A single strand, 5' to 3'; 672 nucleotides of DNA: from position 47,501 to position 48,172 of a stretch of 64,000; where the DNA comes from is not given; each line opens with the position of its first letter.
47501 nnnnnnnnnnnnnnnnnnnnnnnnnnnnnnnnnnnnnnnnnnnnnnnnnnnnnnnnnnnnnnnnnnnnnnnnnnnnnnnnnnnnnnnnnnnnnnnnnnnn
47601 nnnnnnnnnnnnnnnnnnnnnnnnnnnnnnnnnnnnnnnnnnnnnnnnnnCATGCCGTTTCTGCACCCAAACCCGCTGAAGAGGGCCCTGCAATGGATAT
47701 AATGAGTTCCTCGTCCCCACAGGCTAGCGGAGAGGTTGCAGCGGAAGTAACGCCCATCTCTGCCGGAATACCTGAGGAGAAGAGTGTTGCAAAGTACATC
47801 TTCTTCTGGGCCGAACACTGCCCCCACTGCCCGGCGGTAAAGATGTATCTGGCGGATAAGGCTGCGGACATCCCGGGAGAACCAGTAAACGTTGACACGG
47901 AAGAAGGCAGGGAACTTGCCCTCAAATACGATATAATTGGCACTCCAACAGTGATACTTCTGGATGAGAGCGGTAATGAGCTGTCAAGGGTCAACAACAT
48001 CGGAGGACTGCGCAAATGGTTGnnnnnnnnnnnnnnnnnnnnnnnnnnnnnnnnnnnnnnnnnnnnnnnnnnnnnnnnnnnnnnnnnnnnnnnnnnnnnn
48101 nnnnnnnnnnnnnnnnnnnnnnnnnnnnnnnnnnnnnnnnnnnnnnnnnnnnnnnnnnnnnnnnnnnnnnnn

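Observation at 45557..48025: Class III RNR (NrdD) fused to a C-terminal CPHC thioredoxin-fold domain, under an NrdR regulator in an archaeon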

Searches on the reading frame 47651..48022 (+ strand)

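Call 3: search_protein_families(library=pfam, proteins=[window:47651-48022:+], max_evalue=0.1)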
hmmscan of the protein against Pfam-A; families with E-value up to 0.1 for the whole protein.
window:47651-48022:+ (124 aa): 6 families
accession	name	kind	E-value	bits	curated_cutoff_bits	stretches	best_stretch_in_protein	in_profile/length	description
PF00085.26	Thioredoxin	-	1.7e-06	28.4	23.5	1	50-108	23-83/103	Thioredoxin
PF13098.12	Thioredoxin_2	-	9.6e-05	23.1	27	1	49-114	9-91/104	Thioredoxin-like domain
PF13905.12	Thioredoxin_8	-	0.00025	21.8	27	0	79-109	63-93/94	Thioredoxin-like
PF00462.30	Glutaredoxin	-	0.0017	19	22.9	1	52-92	4-42/60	Glutaredoxin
PF13192.12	Thioredoxin_3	-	0.011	16.2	24.8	1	56-103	9-55/76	Thioredoxin domain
PF08534.16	Redoxin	-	0.099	12.9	26.6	0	47-68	30-52/148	Redoxin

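Call 4: search_protein_families(library=ncbifam, proteins=[window:47651-48022:+], max_evalue=0.1)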
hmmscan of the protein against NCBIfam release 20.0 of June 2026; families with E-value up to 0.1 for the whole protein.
window:47651-48022:+ (124 aa): 16 families
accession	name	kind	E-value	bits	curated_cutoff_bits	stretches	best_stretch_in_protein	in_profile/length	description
TIGR01068.1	thioredoxin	equivalog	1.8e-06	28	96.8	1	50-112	19-82/101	thioredoxin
TIGR00411.1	redox_disulf_1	equivalog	2.9e-06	27.2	92.75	1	52-105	6-61/82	MJ0307 family thioredoxin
NF008229.0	PRK10996.1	equivalog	4.6e-05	23.2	125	1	49-112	56-120/141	thioredoxin TrxC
TIGR02196.1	GlrX_YruB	hypoth_equivalog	0.00052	20.5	88.55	1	54-103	7-56/74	glutaredoxin-like protein, YruB-family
NF047697.1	ThioredTrxAClost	equivalog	0.00086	19.5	140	1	49-110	21-83/105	thioredoxin TrxA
TIGR02187.2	PDO_seleno_TRX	equivalog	0.0013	18.1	185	1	54-106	137-190/209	protein disulfide oxidoreductase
NF006898.0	PRK09381.1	equivalog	0.002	18.5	138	1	49-108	25-86/109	thioredoxin TrxA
TIGR04467.1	CGA_synthase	equivalog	0.0034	16.6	300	1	48-121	100-174/382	hydroxymethylcytosylglucuronate/cytosylglucuronate synthase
NF043050.1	DisulfRedDsbH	equivalog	0.0063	16.6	190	1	82-115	113-146/166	disulfide reductase DsbH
TIGR01126.1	pdi_dom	equivalog_domain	0.0065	16.7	107.2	1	49-109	18-83/105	protein disulfide-isomerase domain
NF041202.1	StoA_CxxC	exception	0.01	15.7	210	0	78-109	114-143/163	endospore biogenesis thiol-disulfide oxidoreductase StoA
NF045694.1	seleno_TsoB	exception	0.019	13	805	1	84-113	523-552/572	rhodanese/DsbD fusion-like selenoprotein TsoB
NF040494.1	nitrored_ArsF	subfamily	0.025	15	60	0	57-109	12-73/106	nitrophenyl compound nitroreductase subunit ArsF family protein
TIGR00385.1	dsbE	subfamily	0.041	13.5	123.15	0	46-108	64-127/173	DsbE family thiol:disulfide interchange protein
NF001419.0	PRK00293.1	subfamily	0.042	12.4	330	1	82-118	522-558/574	protein-disulfide reductase DsbD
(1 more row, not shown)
